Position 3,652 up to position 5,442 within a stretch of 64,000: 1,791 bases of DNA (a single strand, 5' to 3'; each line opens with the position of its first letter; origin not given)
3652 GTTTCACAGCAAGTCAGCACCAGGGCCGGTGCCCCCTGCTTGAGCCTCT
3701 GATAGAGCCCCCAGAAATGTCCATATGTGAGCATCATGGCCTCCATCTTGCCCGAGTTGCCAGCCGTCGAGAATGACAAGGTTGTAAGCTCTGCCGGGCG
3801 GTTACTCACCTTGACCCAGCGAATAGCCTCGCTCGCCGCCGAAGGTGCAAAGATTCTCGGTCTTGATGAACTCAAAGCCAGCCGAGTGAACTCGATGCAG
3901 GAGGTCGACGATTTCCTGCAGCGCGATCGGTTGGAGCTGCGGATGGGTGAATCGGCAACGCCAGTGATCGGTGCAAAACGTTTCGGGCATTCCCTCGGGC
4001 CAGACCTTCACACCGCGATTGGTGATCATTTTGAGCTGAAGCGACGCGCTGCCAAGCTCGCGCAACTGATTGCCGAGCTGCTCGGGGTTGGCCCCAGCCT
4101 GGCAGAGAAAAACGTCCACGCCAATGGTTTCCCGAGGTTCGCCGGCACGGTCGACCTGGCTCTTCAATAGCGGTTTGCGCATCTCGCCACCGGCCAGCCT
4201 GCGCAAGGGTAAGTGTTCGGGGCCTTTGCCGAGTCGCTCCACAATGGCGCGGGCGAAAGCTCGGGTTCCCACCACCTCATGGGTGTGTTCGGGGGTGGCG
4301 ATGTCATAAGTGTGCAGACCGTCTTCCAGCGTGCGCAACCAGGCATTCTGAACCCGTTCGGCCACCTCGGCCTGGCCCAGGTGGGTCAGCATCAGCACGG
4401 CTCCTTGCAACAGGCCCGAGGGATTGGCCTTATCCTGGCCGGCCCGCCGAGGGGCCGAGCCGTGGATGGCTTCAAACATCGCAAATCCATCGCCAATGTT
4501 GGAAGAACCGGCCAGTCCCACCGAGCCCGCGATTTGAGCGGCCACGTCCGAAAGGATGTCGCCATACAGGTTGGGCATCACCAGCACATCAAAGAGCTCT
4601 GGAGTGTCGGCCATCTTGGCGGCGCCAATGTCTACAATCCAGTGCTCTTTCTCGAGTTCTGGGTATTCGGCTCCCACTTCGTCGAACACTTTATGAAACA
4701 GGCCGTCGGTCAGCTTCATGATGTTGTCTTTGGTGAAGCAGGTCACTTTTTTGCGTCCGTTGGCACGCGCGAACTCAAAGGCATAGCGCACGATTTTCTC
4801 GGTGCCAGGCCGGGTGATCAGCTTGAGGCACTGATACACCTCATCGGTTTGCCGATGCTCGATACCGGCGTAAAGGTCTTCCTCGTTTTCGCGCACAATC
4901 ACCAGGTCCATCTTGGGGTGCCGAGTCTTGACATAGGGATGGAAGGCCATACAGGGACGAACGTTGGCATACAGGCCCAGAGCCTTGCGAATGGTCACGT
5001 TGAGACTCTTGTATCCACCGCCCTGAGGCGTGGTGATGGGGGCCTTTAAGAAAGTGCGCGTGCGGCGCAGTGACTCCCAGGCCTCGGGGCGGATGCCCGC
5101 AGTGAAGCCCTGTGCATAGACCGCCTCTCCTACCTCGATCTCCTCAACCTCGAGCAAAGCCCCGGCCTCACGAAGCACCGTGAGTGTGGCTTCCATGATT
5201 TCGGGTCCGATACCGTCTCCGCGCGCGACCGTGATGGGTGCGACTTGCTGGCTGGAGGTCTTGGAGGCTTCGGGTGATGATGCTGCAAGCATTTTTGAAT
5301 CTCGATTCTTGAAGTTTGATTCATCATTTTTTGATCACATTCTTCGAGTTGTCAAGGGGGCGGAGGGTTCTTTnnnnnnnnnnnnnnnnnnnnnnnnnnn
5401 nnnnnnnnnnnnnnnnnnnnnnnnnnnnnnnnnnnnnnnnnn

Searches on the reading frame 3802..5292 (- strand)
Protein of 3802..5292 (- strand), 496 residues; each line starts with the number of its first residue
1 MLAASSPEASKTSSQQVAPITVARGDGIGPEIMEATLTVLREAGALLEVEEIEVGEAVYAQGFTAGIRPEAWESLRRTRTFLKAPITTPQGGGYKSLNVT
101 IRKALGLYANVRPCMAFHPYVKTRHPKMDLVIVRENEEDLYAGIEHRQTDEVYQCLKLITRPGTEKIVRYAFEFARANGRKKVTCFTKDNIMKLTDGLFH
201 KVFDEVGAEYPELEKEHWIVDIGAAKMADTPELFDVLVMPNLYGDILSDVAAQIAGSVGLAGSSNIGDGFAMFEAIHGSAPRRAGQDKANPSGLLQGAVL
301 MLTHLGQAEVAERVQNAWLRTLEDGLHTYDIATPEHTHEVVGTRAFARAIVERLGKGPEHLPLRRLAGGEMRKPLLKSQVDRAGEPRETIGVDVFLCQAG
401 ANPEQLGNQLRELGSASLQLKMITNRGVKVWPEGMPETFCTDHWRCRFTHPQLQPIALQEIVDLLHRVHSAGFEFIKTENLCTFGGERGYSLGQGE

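Call 38: search_protein_families(library=pfam, proteins=[window:3802-5292:-], max_evalue=0.00001)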
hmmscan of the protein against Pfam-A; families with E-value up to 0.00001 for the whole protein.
window:3802-5292:- (496 aa): 2 families
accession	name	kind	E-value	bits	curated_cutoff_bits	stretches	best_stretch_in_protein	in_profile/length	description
PF00180.25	Iso_dh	-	4.1e-92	309.5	27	1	20-346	2-344/348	Isocitrate/isopropylmalate dehydrogenase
PF18324.6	Isocitrate_DH_C_bact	-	3.8e-44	149.7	25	1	387-496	1-110/110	Bacterial isocitrate dehydrogenase, C-terminal domain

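Call 39: find_related_loci(query=window:3802-5292:-, collection=genome_contigs, flank=500)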
Query window:3802-5292:- (496 aa) in genome_contigs; peptide patterns used: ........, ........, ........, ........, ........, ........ (x = any residue, [..] = any of these).
600 stretches matched a pattern (row limit reached: there are more); 593 encode a relative of the query (tblastn E <= 1e-3); the best 80 are kept; 80 distinct loci.
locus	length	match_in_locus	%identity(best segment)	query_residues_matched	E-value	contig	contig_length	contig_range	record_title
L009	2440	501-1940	69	19-496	0e+0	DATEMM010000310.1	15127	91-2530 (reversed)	MAG TPA_asm: Pyrinomonadaceae bacterium isolate SMAG_U8942 k141_2772778, whole genome shotgun sequence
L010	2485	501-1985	66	2-496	0e+0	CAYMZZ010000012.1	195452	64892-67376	MAG TPA_asm: uncultured Citrobacter sp. isolate binchicken_co277_66 genome assembly, contig: NODE_152_length_195452_cov_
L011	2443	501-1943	66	19-496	0e+0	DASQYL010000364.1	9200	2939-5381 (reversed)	MAG TPA_asm: Pyrinomonadaceae bacterium isolate SMAG_U11064 k141_197500, whole genome shotgun sequence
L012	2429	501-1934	67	19-495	0e+0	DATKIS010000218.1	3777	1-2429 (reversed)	MAG TPA_asm: Pyrinomonadaceae bacterium isolate SMAG_U14610 k141_567580, whole genome shotgun sequence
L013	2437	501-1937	66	20-496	0e+0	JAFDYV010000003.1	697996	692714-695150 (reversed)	MAG: Bacteroidetes bacterium isolate SZAS-64 BACT-TMP-16__3__length-697996, whole genome shotgun sequence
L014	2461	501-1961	65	10-496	0e+0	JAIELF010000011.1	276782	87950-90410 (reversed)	MAG: bacterium isolate co.spades.CONCOCT.1kb_032 c_000000000001, whole genome shotgun sequence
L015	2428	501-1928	64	19-496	0e+0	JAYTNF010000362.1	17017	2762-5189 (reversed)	MAG: Cytophagales bacterium isolate GFS_3882 GFS_3882_361, whole genome shotgun sequence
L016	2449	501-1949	67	6-496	0e+0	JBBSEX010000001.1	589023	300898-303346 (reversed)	MAG: Bryobacterales bacterium isolate LS1_sbin.65 LS1_sbin.65_K_1618017_L_589023_cov_16.0000, whole genome shotgun seque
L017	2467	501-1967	67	9-495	0e+0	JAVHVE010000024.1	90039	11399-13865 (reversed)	MAG: Acidobacteriota bacterium isolate BP_21 scaffold_3712470, whole genome shotgun sequence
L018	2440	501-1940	65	18-496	0e+0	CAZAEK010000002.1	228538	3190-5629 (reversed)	MAG TPA_asm: uncultured Ignavibacterium sp. isolate binchicken_co58_107 genome assembly, contig: NODE_40_length_228538_c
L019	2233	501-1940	66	19-496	0e+0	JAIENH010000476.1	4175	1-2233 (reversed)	MAG: Cyclobacteriaceae bacterium isolate co.spades.DASTOOL.1kb_031 c_000000389480, whole genome shotgun sequence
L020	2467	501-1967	67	11-496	0e+0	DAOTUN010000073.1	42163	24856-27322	MAG TPA_asm: Anaerolineae bacterium isolate F18_65 k115_4913011, whole genome shotgun sequence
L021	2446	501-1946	65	13-496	0e+0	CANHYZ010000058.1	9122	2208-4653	MAG: Flavobacteriales bacterium isolate RE-4nov15-162 genome assembly, contig: RE-4nov15-C14272, whole genome shotgun se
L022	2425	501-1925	66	20-496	0e+0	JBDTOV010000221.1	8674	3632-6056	MAG: Ginsengibacter sp. isolate cluster3_bin.182 NODE_38970_length_8674_cov_10.467224, whole genome shotgun sequence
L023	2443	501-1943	67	10-493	0e+0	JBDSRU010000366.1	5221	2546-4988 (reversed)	MAG: Thermoanaerobaculia bacterium isolate cluster1_bin.518 k127_8209571, whole genome shotgun sequence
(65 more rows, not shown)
